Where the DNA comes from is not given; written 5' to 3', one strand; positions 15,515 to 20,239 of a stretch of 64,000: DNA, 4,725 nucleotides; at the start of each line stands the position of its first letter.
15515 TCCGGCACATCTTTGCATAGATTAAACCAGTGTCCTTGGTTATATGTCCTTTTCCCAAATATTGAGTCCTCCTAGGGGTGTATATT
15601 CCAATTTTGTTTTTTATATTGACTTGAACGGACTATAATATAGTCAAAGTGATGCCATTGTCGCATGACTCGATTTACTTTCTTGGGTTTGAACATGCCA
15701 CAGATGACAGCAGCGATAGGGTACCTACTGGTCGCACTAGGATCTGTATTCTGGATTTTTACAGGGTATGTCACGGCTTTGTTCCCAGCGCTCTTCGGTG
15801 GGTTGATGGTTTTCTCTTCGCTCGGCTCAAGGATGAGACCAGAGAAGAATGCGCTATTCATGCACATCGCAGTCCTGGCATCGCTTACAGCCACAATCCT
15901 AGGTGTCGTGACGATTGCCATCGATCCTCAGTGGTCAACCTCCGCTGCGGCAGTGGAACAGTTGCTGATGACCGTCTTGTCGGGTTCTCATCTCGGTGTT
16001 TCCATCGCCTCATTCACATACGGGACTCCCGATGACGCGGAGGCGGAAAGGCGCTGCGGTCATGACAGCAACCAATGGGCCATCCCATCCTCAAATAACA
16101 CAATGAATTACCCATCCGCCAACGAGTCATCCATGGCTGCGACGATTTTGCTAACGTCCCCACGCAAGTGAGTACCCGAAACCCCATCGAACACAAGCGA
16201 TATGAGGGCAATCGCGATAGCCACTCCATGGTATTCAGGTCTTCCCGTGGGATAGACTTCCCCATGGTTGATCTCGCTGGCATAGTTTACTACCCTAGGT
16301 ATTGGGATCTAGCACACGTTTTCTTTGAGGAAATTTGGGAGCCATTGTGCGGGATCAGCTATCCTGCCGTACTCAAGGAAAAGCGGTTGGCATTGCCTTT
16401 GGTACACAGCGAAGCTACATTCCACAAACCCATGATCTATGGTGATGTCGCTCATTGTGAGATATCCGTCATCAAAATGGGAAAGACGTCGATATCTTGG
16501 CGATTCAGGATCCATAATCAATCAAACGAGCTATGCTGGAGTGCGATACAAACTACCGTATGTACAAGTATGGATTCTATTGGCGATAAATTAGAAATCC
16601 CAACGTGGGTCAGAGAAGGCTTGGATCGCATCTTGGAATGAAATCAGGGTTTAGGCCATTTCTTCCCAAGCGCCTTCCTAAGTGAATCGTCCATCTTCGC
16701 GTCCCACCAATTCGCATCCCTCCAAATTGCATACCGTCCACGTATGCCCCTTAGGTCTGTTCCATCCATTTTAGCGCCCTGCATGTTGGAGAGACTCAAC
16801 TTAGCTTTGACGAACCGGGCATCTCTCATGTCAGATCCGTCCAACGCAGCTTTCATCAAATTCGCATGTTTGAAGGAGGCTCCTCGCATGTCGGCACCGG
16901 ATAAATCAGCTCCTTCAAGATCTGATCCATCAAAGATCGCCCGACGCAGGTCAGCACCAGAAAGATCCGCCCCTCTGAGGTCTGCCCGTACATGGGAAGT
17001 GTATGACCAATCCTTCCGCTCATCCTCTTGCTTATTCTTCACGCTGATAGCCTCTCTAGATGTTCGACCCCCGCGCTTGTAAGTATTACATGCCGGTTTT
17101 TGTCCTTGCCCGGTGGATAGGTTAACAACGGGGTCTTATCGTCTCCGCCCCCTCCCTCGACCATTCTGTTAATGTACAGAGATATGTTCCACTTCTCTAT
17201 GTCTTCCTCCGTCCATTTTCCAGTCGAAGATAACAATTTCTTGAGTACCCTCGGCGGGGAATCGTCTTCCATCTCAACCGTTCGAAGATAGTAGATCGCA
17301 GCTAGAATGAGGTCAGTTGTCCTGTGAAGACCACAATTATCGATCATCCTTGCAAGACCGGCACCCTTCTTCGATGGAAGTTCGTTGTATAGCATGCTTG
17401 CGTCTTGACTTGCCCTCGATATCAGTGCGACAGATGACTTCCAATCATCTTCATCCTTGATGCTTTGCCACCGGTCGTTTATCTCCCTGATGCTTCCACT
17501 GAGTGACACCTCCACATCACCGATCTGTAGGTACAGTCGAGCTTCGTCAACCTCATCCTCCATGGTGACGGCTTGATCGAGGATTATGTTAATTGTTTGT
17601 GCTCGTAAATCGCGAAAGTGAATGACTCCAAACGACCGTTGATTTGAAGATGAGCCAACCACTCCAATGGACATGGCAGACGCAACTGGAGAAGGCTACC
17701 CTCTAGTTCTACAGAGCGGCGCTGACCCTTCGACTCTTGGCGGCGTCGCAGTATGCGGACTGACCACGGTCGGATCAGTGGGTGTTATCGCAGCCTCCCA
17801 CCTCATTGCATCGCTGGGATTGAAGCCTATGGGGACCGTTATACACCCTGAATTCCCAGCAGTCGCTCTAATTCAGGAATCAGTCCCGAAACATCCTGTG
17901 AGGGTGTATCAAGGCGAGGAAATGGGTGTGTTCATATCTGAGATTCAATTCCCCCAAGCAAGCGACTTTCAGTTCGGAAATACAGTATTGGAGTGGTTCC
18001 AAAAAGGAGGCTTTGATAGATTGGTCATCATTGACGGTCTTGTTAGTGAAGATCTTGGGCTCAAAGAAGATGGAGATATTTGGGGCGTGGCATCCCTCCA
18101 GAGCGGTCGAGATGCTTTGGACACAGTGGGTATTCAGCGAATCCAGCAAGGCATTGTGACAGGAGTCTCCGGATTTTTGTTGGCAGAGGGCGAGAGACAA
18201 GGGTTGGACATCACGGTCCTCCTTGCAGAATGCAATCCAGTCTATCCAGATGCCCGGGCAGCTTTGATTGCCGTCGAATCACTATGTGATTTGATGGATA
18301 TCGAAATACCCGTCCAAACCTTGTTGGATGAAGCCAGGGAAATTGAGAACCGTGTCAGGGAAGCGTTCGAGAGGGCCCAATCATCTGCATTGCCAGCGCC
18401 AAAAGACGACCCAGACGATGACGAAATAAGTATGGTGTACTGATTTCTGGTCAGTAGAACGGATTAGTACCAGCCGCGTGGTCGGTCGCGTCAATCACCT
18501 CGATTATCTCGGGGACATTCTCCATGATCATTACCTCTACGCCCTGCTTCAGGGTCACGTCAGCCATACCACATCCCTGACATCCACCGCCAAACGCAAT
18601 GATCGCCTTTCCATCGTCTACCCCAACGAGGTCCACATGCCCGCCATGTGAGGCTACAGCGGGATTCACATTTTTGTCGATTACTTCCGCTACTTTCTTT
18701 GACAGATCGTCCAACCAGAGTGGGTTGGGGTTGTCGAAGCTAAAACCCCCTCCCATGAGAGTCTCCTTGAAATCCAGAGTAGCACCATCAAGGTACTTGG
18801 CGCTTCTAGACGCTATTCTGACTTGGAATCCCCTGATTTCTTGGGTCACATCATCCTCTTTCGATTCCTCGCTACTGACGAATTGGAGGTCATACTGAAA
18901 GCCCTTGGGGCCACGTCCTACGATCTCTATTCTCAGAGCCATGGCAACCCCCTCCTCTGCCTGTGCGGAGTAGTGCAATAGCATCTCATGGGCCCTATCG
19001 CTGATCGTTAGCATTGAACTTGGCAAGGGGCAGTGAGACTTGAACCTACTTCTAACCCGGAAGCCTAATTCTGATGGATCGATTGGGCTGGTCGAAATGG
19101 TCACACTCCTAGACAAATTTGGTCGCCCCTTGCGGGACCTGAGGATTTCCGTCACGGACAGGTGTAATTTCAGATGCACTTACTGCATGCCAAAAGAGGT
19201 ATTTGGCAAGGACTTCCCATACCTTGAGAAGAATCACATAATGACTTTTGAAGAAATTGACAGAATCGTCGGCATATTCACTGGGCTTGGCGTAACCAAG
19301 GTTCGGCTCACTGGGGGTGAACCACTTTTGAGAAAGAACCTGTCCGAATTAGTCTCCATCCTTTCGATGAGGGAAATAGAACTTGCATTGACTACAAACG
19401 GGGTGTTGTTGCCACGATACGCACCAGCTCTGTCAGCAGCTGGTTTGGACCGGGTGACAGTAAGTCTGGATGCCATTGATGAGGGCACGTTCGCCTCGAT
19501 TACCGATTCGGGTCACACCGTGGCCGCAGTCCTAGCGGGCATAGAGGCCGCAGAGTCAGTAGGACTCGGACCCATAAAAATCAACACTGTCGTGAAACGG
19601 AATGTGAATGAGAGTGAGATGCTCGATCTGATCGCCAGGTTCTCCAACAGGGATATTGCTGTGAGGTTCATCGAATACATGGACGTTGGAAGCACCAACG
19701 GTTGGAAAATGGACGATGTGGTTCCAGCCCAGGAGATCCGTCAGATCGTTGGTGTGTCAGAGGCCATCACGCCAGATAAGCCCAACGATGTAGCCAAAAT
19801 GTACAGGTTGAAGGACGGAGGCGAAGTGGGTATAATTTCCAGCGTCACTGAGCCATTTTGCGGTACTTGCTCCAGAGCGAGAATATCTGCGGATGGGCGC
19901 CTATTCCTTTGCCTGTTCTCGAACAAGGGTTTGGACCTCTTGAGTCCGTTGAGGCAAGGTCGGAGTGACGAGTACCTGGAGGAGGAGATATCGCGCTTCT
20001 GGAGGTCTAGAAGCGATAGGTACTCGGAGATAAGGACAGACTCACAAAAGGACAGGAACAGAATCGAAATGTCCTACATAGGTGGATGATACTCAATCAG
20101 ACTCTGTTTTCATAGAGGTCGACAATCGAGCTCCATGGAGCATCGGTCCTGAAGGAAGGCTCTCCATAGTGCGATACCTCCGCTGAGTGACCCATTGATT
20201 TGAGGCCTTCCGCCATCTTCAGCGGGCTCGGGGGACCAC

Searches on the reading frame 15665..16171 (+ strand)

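Call 47: search_protein_families(library=pfam, proteins=[window:15665-16171:+], max_evalue=1)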
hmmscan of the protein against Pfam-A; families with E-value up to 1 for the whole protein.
window:15665-16171:+ (168 aa): 2 families
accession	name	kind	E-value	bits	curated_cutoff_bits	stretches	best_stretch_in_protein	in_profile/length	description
PF10242.14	L_HMGIC_fpl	-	0.018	15.7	25.2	1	61-163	72-172/181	Lipoma HMGIC fusion partner-like protein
PF24008.1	DUF7322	-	0.086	12.8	27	0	18-56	20-58/61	Domain of unknown function (DUF7322)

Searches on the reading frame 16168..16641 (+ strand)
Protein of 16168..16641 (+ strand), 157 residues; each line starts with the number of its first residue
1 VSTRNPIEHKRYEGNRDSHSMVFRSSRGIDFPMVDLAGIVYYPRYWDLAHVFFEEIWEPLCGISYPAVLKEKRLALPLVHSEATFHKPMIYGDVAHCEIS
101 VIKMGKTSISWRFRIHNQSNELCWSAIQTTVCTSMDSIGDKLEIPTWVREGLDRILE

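Call 47: search_protein_families(library=pfam, proteins=[window:16168-16641:+], max_evalue=1)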
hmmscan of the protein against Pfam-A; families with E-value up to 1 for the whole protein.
window:16168-16641:+ (157 aa): 3 families
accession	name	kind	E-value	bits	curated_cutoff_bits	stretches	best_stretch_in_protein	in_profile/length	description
PF13279.12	4HBT_2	-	1.3e-10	42.3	25.5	1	34-151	6-121/122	Thioesterase-like superfamily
PF03061.28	4HBT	-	1.9e-08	34.9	20.6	1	38-123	2-78/79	Thioesterase superfamily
PF01643.23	Acyl-ACP_TE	-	0.03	14.5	23.7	1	61-127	41-107/131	Acyl-ACP thioesterase N-terminal domain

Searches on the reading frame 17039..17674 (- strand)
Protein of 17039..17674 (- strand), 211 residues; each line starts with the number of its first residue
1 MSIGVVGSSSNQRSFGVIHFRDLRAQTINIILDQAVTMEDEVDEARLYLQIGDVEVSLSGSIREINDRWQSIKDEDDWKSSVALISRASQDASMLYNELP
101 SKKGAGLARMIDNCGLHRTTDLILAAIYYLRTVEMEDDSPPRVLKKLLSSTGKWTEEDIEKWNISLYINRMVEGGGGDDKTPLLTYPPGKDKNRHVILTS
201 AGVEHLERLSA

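Call 47: search_protein_families(library=pfam, proteins=[window:17039-17674:-], max_evalue=1)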
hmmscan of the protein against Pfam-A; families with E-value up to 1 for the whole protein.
window:17039-17674:- (211 aa): 1 family
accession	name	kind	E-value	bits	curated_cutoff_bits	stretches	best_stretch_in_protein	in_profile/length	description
PF13361.12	UvrD_C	-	0.062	13.1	25.6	1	63-168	55-161/350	UvrD-like helicase C-terminal domain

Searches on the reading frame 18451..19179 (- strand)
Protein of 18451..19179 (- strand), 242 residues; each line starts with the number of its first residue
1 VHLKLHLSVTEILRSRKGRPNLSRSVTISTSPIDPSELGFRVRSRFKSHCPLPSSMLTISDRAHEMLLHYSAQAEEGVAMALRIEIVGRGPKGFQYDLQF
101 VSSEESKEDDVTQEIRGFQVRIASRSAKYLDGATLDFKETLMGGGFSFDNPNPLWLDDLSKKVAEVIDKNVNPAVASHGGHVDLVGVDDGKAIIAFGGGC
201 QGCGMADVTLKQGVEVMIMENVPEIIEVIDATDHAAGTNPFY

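Call 66: search_protein_families(library=pfam, proteins=[window:18451-19179:-], max_evalue=0.001)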
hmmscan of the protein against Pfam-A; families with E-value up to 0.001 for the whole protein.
window:18451-19179:- (242 aa): 2 families
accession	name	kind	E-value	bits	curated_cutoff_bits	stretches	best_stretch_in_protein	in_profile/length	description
PF01106.22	NifU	-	1.4e-22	80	27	1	163-229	1-67/67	NifU-like domain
PF01521.26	Fe-S_biosyn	-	3.6e-12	46.9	26.3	1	57-152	3-101/110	Iron-sulphur cluster biosynthesis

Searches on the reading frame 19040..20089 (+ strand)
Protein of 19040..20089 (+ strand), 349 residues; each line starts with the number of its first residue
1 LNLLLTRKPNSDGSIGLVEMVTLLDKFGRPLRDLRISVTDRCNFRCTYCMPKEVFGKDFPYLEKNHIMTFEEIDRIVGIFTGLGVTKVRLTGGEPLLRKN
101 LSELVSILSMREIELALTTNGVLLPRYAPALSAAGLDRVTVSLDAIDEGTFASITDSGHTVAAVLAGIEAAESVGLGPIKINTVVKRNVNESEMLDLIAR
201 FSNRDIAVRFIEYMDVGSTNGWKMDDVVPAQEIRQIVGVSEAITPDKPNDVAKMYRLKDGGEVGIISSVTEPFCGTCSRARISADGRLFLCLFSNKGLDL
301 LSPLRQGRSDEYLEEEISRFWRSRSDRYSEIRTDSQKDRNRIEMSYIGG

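Call 66: search_protein_families(library=pfam, proteins=[window:19040-20089:+], max_evalue=0.001)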
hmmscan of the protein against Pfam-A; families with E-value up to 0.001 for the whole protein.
window:19040-20089:+ (349 aa): 3 families
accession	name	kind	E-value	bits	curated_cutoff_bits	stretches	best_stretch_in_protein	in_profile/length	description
PF06463.18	Mob_synth_C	-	3.5e-33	114.7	37.4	1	207-329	2-127/128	Molybdenum Cofactor Synthesis C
PF04055.27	Radical_SAM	-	1.3e-32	113.7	29.5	1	36-199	1-164/166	Radical SAM superfamily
PF13353.11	Fer4_12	-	1e-05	26.3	22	1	41-110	14-76/137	4Fe-4S single cluster domain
